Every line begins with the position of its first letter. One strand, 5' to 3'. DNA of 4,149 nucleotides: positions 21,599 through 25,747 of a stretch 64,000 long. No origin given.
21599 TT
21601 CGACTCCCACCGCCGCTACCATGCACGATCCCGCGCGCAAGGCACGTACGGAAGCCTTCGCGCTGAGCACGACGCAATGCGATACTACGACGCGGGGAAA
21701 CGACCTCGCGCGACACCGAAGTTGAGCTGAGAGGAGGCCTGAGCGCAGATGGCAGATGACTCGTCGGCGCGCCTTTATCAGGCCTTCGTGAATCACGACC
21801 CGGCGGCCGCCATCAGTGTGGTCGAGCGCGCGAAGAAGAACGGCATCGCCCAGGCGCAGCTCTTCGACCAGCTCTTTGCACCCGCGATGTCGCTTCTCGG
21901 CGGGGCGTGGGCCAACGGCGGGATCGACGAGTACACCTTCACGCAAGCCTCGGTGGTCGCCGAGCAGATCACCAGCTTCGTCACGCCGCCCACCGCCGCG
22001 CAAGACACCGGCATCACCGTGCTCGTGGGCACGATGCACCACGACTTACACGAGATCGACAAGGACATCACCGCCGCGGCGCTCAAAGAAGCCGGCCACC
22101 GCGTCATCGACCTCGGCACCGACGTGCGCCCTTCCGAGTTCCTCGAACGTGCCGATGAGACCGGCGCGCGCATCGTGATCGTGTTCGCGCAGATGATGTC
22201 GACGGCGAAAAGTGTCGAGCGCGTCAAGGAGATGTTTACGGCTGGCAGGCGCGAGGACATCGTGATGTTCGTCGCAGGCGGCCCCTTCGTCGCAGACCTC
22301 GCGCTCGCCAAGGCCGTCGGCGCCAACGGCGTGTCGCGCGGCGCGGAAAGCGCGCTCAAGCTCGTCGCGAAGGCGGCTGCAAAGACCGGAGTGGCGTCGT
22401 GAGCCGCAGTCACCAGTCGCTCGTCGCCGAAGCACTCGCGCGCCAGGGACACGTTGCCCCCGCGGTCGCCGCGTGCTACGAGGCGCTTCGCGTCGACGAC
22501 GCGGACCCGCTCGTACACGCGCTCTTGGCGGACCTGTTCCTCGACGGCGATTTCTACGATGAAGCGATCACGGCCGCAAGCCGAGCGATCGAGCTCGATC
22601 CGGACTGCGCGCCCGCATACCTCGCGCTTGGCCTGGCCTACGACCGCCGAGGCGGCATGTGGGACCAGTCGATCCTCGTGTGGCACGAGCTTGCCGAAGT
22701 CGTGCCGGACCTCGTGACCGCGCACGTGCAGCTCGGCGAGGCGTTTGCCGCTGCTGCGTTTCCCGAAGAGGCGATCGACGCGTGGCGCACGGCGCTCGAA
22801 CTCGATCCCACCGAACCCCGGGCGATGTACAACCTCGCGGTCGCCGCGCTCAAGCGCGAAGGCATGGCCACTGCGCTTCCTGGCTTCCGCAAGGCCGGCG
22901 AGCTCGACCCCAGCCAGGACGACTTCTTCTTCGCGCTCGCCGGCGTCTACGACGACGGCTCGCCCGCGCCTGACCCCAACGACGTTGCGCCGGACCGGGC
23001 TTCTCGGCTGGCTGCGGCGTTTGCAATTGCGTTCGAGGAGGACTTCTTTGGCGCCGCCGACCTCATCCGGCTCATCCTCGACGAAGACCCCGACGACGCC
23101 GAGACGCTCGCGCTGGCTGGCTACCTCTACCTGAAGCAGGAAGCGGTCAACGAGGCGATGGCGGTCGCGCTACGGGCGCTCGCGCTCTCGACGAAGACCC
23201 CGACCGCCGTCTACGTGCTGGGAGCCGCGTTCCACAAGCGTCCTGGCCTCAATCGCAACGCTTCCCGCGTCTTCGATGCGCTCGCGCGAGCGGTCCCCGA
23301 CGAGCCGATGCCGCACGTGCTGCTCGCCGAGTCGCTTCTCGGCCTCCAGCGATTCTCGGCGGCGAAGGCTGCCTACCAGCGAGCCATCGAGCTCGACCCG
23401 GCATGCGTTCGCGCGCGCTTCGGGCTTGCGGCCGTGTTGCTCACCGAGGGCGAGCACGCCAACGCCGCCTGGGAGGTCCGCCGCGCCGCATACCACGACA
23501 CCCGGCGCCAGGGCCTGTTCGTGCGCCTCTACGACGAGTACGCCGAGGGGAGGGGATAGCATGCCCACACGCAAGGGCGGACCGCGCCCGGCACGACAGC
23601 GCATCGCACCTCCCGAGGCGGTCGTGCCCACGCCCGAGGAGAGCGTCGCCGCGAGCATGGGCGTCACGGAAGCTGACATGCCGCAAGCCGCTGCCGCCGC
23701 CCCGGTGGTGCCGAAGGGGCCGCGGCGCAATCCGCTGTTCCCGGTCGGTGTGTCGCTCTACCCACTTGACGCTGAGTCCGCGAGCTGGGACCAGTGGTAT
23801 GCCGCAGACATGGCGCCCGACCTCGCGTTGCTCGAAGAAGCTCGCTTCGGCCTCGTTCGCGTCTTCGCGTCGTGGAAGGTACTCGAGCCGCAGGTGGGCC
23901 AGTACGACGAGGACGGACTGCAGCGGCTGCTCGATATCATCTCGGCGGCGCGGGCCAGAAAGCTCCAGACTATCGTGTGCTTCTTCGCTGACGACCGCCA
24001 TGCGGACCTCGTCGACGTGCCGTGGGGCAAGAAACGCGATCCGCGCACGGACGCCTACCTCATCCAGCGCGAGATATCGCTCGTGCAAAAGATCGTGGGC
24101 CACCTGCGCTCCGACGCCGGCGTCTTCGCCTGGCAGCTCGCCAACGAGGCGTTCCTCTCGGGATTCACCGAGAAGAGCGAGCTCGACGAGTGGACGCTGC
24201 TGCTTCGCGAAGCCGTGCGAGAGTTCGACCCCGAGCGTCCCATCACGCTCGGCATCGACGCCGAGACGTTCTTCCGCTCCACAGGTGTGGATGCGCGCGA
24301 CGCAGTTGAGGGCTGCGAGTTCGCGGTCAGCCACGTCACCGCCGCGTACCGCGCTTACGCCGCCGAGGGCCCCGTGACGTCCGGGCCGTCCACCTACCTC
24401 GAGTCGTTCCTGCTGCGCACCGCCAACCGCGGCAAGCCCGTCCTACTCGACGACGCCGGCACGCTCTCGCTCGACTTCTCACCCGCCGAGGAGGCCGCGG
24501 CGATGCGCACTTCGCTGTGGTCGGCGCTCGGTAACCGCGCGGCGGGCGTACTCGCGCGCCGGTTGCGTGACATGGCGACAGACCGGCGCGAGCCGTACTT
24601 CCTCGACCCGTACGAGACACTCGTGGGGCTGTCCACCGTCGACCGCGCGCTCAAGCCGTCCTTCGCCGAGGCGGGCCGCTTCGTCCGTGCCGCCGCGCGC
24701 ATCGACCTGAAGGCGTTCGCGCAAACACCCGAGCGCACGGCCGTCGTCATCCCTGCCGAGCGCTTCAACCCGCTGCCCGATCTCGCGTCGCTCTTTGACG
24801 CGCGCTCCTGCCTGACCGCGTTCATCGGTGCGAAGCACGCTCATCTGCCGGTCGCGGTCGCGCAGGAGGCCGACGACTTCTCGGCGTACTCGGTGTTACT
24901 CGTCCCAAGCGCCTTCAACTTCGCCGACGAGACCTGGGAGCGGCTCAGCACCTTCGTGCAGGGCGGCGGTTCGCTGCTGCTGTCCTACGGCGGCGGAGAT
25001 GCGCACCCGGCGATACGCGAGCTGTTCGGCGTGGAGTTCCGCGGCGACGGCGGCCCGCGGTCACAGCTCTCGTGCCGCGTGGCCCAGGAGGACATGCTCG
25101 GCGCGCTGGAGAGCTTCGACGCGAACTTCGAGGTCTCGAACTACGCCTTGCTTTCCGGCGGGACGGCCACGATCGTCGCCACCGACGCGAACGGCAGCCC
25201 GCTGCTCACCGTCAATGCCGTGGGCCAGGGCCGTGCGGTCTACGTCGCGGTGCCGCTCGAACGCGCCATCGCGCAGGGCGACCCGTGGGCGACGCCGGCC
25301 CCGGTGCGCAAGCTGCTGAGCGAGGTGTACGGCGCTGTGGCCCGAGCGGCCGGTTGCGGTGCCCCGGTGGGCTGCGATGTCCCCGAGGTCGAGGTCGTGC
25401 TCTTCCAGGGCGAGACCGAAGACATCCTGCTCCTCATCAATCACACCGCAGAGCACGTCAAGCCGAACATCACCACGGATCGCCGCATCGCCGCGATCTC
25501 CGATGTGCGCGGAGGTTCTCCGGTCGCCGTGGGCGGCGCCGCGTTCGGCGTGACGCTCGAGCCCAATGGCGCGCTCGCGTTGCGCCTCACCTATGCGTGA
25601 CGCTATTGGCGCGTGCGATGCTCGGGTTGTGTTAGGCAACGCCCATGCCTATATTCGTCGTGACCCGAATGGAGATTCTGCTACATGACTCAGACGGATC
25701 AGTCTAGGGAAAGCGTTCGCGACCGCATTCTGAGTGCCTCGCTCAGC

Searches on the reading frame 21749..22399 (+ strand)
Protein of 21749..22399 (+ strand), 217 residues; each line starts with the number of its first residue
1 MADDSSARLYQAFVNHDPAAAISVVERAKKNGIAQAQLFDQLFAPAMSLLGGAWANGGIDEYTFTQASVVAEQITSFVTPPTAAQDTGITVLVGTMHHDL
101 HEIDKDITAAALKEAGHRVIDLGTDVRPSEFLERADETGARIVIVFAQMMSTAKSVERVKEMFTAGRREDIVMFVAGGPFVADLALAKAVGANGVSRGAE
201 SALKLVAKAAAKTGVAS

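Call 30: search_protein_families(library=pfam, proteins=[window:21749-22399:+], max_evalue=0.001)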
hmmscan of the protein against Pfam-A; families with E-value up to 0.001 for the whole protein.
window:21749-22399:+ (217 aa): 2 families
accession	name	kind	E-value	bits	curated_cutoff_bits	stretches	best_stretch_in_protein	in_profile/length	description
PF02310.24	B12-binding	-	1.2e-15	57.9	32.1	1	90-202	2-116/121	B12 binding domain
PF02607.22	B12-binding_2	-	2e-05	25.1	23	1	7-60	3-55/74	B12 binding domain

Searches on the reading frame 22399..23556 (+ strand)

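Call 30: search_protein_families(library=pfam, proteins=[window:22399-23556:+], max_evalue=0.001)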
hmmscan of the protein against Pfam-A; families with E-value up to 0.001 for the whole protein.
window:22399-23556:+ (386 aa): 14 families
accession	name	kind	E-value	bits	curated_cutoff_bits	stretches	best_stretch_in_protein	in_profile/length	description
PF13414.12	TPR_11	-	6.6e-31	106.2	26.8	3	53-81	10-38/42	TPR repeat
PF13432.12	TPR_16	-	1.5e-21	76.9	32.7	3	308-365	2-58/65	Tetratricopeptide repeat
PF07719.23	TPR_2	-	3.6e-17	61.4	27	1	306-335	4-33/34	Tetratricopeptide repeat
PF13431.12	TPR_17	-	2.2e-16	59.1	24.4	0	129-154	2-27/34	Tetratricopeptide repeat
PF13428.12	TPR_14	-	1.1e-15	57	23.5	1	307-345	5-43/44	Tetratricopeptide repeat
PF00515.34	TPR_1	-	8.1e-14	51.2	27.8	0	309-334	7-32/34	Tetratricopeptide repeat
PF14559.12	TPR_19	-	1.1e-12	48.5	25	1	313-356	1-44/68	Tetratricopeptide repeat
PF13181.12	TPR_8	-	1.7e-12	46.9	25.7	1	307-335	5-33/34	Tetratricopeptide repeat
PF23914.1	TPR_CcmH_CycH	-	3.7e-12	46.8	42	0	300-355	47-102/158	Cytochrome c-type biogenesis protein H TPR domain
PF12895.13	ANAPC3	-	2.1e-07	31.6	27.2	0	227-277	16-65/82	Anaphase-promoting complex, cyclosome, subunit 3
PF13174.12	TPR_6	-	9e-06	26.5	26.3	0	73-104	2-32/33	Tetratricopeptide repeat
PF24575.1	TPR_Slam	-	8e-05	23.5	35.2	0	317-357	61-101/104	Surface lipoprotein assembly modifier, N-terminal TPR repeats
PF25063.1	ARM_TT21_C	-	0.00019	21.8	35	0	41-84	97-142/209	Tetratricopeptide repeat protein 21 C-terminal ARM domain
PF16918.11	PknG_TPR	-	0.00068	19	27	1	287-356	146-214/340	Protein kinase G tetratricopeptide repeat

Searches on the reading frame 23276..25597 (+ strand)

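Call 30: search_protein_families(library=pfam, proteins=[window:23276-25597:+], max_evalue=0.001)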
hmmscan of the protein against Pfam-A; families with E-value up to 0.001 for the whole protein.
window:23276-25597:+ (774 aa): 3 families
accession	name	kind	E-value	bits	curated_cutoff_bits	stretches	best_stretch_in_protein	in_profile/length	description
PF08532.16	Glyco_hydro_42M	-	5.5e-11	42.8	25.8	1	519-665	39-192/207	Beta-galactosidase trimerisation domain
PF02449.21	Glyco_hydro_42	-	6.5e-05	22.9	21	0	172-225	5-59/376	Beta-galactosidase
PF00150.24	Cellulase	-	0.00044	20.3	23.5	1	174-326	17-166/272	Cellulase (glycosyl hydrolase family 5)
